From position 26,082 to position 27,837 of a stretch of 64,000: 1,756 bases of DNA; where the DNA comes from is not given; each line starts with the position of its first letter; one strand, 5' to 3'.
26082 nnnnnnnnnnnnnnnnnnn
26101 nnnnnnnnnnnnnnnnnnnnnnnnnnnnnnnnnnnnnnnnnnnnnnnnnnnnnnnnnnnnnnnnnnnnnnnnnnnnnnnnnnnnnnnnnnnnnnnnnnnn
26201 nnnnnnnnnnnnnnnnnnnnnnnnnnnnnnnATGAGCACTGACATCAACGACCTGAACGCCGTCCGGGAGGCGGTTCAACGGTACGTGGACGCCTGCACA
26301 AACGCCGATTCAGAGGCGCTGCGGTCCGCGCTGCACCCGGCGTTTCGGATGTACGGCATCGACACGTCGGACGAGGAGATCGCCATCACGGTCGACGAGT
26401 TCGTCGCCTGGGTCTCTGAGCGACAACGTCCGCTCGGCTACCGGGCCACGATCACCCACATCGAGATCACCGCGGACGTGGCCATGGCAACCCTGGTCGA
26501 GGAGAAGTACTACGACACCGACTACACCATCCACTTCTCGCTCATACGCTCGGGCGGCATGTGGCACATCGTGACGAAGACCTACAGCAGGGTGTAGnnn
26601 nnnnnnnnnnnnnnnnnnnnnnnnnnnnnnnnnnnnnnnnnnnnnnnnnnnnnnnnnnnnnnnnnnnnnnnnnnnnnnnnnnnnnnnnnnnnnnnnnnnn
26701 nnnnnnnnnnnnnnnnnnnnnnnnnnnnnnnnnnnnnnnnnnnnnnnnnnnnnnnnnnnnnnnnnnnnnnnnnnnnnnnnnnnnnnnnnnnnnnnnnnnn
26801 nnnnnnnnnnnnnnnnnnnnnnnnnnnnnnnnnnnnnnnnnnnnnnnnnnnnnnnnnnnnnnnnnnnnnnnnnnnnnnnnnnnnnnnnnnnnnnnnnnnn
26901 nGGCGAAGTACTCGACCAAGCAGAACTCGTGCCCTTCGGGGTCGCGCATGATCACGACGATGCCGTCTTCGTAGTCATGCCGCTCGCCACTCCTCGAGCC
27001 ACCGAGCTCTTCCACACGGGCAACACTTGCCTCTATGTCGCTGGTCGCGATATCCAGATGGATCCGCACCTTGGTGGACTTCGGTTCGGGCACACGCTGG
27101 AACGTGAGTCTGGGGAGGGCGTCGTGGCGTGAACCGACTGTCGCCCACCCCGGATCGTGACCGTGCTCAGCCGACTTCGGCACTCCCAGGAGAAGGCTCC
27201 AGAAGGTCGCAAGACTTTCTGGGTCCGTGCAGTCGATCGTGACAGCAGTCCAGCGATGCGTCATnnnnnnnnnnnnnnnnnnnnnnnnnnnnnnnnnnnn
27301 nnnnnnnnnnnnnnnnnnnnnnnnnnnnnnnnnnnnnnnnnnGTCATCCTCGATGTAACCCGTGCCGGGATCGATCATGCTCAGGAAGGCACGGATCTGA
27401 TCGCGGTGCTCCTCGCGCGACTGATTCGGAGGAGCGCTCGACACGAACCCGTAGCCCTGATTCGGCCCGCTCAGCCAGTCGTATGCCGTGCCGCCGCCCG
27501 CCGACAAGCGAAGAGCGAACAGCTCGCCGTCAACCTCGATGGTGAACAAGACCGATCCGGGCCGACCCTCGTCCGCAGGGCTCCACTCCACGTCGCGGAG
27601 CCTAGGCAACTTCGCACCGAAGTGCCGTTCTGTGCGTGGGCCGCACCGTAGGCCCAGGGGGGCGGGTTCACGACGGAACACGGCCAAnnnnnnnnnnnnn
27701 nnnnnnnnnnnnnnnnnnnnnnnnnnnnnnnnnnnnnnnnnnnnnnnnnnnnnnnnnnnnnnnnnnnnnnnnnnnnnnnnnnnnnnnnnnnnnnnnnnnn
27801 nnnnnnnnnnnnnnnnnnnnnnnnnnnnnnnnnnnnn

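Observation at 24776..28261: Integrated-element remnant in the 3' end of mmsA, bounded by a perfect 35-bp direct repeat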

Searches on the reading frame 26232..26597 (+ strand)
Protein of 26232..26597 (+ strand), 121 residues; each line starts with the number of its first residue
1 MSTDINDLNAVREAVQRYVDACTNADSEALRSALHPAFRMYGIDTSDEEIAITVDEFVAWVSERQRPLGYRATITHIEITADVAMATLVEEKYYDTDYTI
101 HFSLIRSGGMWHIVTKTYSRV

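Call 8: search_protein_families(library=pfam, proteins=[window:26232-26594:+], max_evalue=0.01)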
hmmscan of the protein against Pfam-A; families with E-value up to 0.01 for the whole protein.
window:26232-26594:+ (121 aa): 4 families
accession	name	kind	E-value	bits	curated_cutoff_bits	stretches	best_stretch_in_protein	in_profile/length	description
PF12893.14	Lumazine_bd_2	-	1.3e-19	71.5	22.1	1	7-119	2-116/116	Putative lumazine-binding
PF13474.12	SnoaL_3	-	4.4e-06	27.5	22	1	11-117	1-115/121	SnoaL-like domain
PF14534.12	DUF4440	-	0.00023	22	25.2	1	11-89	1-76/107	Domain of unknown function (DUF4440)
PF12680.13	SnoaL_2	-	0.0079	17.2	27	0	15-87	1-70/102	SnoaL-like domain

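Call 16: find_encoding_contigs(protein=window:26232-26597:+, flank=10000, max_places=6)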
Protein window:26232-26597:+ (121 aa): 1 contig read that carries it; 1 place shown.
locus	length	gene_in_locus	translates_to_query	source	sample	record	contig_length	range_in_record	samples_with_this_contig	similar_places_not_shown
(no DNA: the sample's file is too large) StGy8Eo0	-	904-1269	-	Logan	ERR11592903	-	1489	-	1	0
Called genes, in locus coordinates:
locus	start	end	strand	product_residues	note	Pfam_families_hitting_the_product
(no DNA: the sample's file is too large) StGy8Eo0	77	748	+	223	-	PF00106:adh_short, PF01370:Epimerase, PF08659:KR, PF13561:adh_short_C2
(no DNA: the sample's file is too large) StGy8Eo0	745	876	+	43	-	PF13561:adh_short_C2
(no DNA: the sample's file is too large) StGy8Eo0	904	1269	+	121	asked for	PF12893:Lumazine_bd_2, PF13474:SnoaL_3 (weak)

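Call 32: search_protein_families(library=phrogs, proteins=[window:26232-26594:+], max_evalue=0.01)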
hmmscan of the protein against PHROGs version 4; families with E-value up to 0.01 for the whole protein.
window:26232-26594:+ (121 aa): 0 families

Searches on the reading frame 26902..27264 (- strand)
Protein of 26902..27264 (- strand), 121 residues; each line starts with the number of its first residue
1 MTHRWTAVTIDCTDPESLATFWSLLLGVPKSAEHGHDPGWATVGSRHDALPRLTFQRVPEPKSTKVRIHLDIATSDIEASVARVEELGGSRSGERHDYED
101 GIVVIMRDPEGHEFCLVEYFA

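Call 8: search_protein_families(library=pfam, proteins=[window:26902-27264:-], max_evalue=0.01)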
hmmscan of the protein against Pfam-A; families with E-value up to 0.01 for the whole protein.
window:26902-27264:- (121 aa): 3 families
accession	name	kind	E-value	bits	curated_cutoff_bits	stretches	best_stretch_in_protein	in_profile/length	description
PF18029.7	Glyoxalase_6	-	1.4e-30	106.5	23.6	1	8-117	2-106/106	Glyoxalase-like domain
PF00903.31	Glyoxalase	-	3.2e-06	27.9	20.6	1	11-116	8-121/121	Glyoxalase/Bleomycin resistance protein/Dioxygenase superfamily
PF21701.3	GLOD4_C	-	0.0049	17.3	27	1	103-118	44-59/66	Glyoxalasedomain-containing protein 4-like, C-terminal domain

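Call 32: search_protein_families(library=phrogs, proteins=[window:26902-27264:-], max_evalue=0.01)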
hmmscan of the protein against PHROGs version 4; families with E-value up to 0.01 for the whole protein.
window:26902-27264:- (121 aa): 0 families

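Call 93: search_protein_families(library=ncbifam, proteins=[window:26902-27264:-], max_evalue=0.001)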
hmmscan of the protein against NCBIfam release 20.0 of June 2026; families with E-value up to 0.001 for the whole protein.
window:26902-27264:- (121 aa): 0 families

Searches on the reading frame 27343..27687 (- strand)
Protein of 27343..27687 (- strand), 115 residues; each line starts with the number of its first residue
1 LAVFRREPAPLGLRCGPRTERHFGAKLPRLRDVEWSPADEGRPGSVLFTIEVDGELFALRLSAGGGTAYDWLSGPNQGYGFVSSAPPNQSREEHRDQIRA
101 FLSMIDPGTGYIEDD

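Call 8: search_protein_families(library=pfam, proteins=[window:27343-27687:-], max_evalue=0.01)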
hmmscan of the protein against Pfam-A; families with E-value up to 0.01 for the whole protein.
window:27343-27687:- (115 aa): 0 families

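Call 32: search_protein_families(library=phrogs, proteins=[window:27343-27687:-], max_evalue=0.01)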
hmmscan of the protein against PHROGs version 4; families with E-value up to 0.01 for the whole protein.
window:27343-27687:- (115 aa): 0 families

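Call 37: find_homologous_proteins(query=window:27343-27687:-, max_evalue=0.001)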
Query window:27343-27687:- (115 aa): 203 proteins with E <= 0.001 among 206 candidates; the best 120 are listed.
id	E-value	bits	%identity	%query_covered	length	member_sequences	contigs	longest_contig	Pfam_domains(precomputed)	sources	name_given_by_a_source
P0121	8.9e-49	182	99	72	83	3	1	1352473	-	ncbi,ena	-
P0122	5.6e-39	151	76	81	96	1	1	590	-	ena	-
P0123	2.4e-34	136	82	66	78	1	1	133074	-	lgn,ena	-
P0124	7.6e-34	134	76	72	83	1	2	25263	-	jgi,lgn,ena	jgi:hypothetical protein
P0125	3.9e-33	132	73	71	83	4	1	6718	-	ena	-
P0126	1.2e-32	130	72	72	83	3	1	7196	-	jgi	jgi:hypothetical protein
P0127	5.6e-32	128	80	66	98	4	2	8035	-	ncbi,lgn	-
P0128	2.9e-31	126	78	66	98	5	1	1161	-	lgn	-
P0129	3.3e-31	126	76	66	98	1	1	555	-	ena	-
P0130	5.7e-31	125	76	65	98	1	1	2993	-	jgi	jgi:hypothetical protein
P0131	5.8e-31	125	71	72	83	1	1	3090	-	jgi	jgi:hypothetical protein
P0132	9.0e-31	124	80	65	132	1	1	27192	-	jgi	jgi:hypothetical protein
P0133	1.1e-30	124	80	66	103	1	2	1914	-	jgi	jgi:hypothetical protein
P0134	1.2e-30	124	75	66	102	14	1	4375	-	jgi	jgi:hypothetical protein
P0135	1.3e-30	124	78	66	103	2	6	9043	-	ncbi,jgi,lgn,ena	jgi:hypothetical protein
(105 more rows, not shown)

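Call 38: find_encoding_contigs(protein=P0123, flank=6000, max_places=3)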
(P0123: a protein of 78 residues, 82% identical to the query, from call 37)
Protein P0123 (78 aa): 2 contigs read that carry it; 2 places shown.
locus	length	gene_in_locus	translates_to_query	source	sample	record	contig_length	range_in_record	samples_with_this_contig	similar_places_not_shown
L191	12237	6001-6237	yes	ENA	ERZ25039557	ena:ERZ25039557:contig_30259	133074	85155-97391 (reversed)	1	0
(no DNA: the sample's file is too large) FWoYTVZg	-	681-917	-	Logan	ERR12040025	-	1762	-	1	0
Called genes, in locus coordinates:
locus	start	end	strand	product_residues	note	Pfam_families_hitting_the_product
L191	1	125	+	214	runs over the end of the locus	PF13361:UvrD_C, PF21196:PcrA_UvrD_tudor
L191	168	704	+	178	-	PF11716:MDMPI_N, PF12867:DinB_2 (weak)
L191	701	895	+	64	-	-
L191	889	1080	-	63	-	-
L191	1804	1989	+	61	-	PF02310:B12-binding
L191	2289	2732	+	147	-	PF01071:GARS_A (weak), PF08442:ATP-grasp_2, PF13549:ATP-grasp_5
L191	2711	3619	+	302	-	PF08442:ATP-grasp_2, PF24948:Citrate_synth_N (weak), PF00549:Ligase_CoA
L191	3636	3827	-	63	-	-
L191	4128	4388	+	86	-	PF00549:Ligase_CoA (weak)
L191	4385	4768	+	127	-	-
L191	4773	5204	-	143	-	-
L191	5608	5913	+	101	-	-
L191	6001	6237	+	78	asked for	-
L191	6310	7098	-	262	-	PF13489:Methyltransf_23, PF01209:Ubie_methyltran, PF05175:MTS (weak), PF08241:Methyltransf_11, PF08242:Methyltransf_12, PF13649:Methyltransf_25, PF13847:Methyltransf_31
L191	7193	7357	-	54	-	-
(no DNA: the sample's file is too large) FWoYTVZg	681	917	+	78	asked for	-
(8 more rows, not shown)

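Call 39: find_encoding_contigs(protein=P0124, flank=6000, max_places=3)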
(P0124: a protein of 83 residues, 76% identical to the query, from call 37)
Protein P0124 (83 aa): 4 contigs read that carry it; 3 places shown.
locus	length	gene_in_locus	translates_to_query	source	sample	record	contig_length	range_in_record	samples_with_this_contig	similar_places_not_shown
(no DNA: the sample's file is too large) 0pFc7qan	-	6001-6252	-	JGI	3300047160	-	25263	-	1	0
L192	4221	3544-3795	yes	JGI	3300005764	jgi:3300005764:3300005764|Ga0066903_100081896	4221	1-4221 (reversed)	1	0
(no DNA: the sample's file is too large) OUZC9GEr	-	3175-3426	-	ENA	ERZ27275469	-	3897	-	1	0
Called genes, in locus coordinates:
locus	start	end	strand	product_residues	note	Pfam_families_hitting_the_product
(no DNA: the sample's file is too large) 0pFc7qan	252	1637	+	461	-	PF13487:HD_5, PF01966:HD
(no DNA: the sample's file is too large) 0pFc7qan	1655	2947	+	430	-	PF01966:HD, PF13487:HD_5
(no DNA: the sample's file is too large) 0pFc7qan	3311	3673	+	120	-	-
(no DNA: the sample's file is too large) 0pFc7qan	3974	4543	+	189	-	-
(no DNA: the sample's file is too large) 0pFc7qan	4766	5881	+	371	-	PF03435:Sacchrp_dh_NADP, PF13460:NAD_binding_10 (weak)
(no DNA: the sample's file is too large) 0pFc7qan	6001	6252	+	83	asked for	-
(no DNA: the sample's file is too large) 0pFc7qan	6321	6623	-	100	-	-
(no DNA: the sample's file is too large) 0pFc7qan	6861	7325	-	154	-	PF01625:PMSR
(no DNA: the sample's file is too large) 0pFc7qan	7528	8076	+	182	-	PF13480:Acetyltransf_6 (weak), PF00583:Acetyltransf_1, PF13508:Acetyltransf_7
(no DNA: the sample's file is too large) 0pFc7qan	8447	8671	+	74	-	PF00364:Biotin_lipoyl, PF25973:BSH_CzcB (faint), PF25984:BSH_YknX (faint)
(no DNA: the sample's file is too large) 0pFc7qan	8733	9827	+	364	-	PF00437:T2SSE, PF13604:AAA_30 (faint)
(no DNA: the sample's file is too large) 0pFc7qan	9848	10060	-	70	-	PF26519:BsaP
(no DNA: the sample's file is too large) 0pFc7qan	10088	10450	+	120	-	PF22636:FlK, PF03061:4HBT (weak)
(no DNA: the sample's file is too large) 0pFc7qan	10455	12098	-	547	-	PF02776:TPP_enzyme_N, PF00205:TPP_enzyme_M, PF02775:TPP_enzyme_C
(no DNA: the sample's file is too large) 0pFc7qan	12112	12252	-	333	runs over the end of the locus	PF04055:Radical_SAM, PF06968:BATS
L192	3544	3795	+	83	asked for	-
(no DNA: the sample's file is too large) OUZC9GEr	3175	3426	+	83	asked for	-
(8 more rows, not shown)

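Call 89: predict_structure(alignment_id=A3)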
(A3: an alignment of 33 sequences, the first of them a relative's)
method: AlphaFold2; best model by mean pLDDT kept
length: 83 residues; sequences in the alignment: 33
mean_pLDDT: 79.1   pTM: 0.69
mean pLDDT of the five models: 79.1, 77.6, 76.4, 76.3, 69.5
residues with pLDDT >= 90: 22; 70-90: 39; 50-70: 17; < 50: 5
segments of 3 or more residues with pLDDT < 50: 7-9
pLDDT, mean of each block of 10 residues (from residue 1): 55 84 90 87 85 88 89 65 47
secondary structure, 60 per line:
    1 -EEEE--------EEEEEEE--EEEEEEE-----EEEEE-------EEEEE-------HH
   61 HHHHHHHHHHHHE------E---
elements in order: E2-5 E14-20 E23-29 E35-39 E47-51 H59-72

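Call 91: fold_search(model_id=the predicted structure, library=pdb)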
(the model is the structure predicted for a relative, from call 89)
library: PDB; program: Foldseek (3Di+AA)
matches with E <= 10: 440; with E <= 0.001: 0
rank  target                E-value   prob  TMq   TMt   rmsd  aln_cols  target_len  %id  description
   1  8dc1                  5.6e-01  0.35  0.41  0.14   4.9        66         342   17  Structural and biochemical characterization of L. interrogans Lsa45 reveals a penicillin-binding protein with esterase a (released 2023-01-11)
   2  3zfn                  6.7e-01  0.44  0.42  0.26   4.4        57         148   12  Crystal structure of product-like, processed N-terminal protease Npro (released 2013-05-15)
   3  8ppr_K                8.1e-01  0.13  0.29  0.13   7.5        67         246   19  Structure of the human outer kinetochore KMN network complex (released 2024-03-20)
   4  8kg3_A                8.6e-01  0.28  0.36  0.12   3.7        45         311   18  Structure of THOUSAND-GRAIN WEIGHT 6 (TGW6) (released 2024-04-03)
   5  5ap7                  8.6e-01  0.13  0.32  0.14   7.0        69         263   14  Naturally Occurring Mutations in the MPS1 Gene Predispose Cells to Kinase Inhibitor Drug Resistance. (released 2015-09-23)
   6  4pj2_A                9.8e-01  0.28  0.38  0.28   4.7        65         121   20  Crystal structure of Aeromonas hydrophila PliI in complex with Meretrix lusoria lysozyme (released 2015-02-11)
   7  3nvn_A                9.8e-01  0.23  0.35  0.10   6.1        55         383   11  Molecular mechanism of guidance cue recognition (released 2010-09-15)
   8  3p7j_B                9.8e-01  0.09  0.20  0.27  10.3        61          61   15  Drosophila HP1a chromo shadow domain (released 2011-02-02)
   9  3od9_A                1.0e+00  0.18  0.33  0.25   5.2        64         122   17  Crystal structure of PliI-Ah, periplasmic lysozyme inhibitor of I-type lysozyme from Aeromonas hydrophyla (released 2010-12-22)
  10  2bsj_A                1.3e+00  0.20  0.44  0.32   8.8       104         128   12  Native Crystal Structure of the Type III Secretion chaperone SycT from Yersinia enterocolitica (released 2005-09-20)
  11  7e2d_A                1.3e+00  0.16  0.40  0.26   5.0        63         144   14  Monomer of TRAPPII (Closed) (released 2022-02-09)
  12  9sob_R                1.3e+00  0.13  0.31  0.02   7.3        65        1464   20  Structural Model of the Nuclear Pore Complex in Arabidopsis thaliana (released 2025-11-05)
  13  4pw1_A                1.5e+00  0.33  0.34  0.14   3.2        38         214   13  Crystal structure of a protein with unknown function (CLOLEP_02462) from Clostridium leptum DSM 753 at 2.10 A resoluti (released 2014-06-18)
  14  3a98_C                1.6e+00  0.06  0.24  0.16  12.6        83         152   11  Crystal structure of the complex of the interacting regions of DOCK2 and ELMO1 (released 2010-10-27)
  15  4pw1_B                1.7e+00  0.21  0.31  0.13   2.8        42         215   10  Crystal structure of a protein with unknown function (CLOLEP_02462) from Clostridium leptum DSM 753 at 2.10 A resoluti (released 2014-06-18)
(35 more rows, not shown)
